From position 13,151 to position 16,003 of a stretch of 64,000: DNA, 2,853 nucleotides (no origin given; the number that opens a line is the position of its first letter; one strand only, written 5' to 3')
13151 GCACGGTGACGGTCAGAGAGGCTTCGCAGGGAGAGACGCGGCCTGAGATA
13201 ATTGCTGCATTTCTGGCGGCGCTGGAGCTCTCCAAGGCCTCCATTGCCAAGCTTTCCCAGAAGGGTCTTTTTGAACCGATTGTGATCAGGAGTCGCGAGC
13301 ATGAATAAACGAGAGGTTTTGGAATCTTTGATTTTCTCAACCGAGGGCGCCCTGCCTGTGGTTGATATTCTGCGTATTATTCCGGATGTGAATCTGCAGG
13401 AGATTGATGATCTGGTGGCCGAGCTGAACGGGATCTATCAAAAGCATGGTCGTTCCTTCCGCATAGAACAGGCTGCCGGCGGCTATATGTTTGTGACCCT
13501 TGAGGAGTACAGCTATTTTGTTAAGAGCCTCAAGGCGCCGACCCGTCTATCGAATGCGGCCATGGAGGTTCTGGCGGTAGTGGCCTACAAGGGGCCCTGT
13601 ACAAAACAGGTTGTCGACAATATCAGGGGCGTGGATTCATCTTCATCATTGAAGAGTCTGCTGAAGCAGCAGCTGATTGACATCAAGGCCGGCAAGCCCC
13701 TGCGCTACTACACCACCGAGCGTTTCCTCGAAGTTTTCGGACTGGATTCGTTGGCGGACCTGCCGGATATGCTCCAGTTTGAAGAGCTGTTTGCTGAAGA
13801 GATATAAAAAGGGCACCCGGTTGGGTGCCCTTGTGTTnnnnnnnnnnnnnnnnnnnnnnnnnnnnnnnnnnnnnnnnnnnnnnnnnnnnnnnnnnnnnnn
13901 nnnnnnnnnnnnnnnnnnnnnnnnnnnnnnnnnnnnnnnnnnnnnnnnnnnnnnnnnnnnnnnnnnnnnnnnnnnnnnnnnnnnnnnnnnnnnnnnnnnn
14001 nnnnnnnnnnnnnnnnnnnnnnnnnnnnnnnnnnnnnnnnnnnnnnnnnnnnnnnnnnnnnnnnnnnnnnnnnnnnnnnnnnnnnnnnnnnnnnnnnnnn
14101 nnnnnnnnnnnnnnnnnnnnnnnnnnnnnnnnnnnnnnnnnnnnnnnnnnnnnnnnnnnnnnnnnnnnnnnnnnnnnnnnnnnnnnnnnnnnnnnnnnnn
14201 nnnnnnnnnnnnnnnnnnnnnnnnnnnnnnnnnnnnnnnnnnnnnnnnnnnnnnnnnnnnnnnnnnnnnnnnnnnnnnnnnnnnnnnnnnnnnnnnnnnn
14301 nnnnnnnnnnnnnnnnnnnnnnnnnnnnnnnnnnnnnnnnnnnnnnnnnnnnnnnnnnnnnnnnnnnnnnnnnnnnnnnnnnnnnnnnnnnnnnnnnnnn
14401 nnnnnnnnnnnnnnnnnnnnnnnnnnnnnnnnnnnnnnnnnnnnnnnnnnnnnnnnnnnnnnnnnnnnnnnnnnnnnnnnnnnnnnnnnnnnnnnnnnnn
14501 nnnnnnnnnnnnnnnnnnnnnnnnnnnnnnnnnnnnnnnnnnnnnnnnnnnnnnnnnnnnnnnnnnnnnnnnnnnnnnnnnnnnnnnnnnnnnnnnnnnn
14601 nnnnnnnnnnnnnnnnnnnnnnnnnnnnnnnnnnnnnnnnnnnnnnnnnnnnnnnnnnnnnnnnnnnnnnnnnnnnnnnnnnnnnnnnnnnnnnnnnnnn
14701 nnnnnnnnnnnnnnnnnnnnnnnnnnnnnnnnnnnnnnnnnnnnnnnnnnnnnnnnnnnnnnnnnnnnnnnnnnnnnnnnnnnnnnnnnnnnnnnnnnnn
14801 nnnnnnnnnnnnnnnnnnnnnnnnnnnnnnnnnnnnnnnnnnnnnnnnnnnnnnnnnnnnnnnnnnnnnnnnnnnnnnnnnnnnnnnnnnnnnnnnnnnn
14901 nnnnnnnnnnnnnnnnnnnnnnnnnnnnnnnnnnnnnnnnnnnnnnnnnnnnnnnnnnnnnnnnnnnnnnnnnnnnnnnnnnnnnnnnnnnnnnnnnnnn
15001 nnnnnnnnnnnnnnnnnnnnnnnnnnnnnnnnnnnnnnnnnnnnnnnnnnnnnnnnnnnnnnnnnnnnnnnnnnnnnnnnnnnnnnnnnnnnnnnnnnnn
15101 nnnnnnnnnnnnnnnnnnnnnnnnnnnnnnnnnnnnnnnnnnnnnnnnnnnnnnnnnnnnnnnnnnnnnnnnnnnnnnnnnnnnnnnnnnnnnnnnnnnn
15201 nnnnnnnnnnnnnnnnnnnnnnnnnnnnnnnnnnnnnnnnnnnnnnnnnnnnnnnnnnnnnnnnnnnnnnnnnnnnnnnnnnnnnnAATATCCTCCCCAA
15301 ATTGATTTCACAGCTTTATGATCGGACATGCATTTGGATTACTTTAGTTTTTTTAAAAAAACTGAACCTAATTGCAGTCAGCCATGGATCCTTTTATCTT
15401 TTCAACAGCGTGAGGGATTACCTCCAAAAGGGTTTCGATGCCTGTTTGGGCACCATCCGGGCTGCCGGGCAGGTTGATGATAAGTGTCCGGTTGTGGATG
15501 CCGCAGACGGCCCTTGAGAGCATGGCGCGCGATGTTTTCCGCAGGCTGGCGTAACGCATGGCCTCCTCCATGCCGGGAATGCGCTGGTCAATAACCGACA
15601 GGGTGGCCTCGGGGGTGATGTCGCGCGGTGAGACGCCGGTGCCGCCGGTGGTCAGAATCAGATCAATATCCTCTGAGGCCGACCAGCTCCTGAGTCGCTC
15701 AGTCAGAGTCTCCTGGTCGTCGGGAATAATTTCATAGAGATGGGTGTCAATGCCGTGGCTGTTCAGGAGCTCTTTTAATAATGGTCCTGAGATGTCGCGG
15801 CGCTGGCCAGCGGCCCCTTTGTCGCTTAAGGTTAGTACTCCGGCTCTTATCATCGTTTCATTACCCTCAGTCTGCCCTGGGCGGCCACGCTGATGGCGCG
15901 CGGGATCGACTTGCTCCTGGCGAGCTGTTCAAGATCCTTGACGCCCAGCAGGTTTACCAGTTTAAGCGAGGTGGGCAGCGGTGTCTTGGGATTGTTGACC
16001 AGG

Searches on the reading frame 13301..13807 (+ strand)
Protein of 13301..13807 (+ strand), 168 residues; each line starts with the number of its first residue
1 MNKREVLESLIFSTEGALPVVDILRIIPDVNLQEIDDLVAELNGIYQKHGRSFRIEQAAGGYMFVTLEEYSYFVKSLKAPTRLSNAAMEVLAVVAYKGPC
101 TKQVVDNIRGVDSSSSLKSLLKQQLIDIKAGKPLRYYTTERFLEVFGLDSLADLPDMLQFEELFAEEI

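Call 24: search_protein_families(library=pfam, proteins=[window:13301-13807:+], max_evalue=0.001)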
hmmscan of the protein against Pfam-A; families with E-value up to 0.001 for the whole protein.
window:13301-13807:+ (168 aa): 1 family
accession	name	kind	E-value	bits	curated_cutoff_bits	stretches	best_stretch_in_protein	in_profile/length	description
PF04079.22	SMC_ScpB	-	4.1e-39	134.2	27.4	1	6-156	2-159/160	Segregation and condensation complex subunit ScpB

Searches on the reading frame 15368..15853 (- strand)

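Call 24: search_protein_families(library=pfam, proteins=[window:15368-15853:-], max_evalue=0.001)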
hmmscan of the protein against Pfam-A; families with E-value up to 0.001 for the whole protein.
window:15368-15853:- (161 aa): 1 family
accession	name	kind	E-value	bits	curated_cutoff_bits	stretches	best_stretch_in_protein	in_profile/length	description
PF00994.29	MoCF_biosynth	-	3.6e-35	121.2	26.6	1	5-147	1-143/144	Probable molybdopterin binding domain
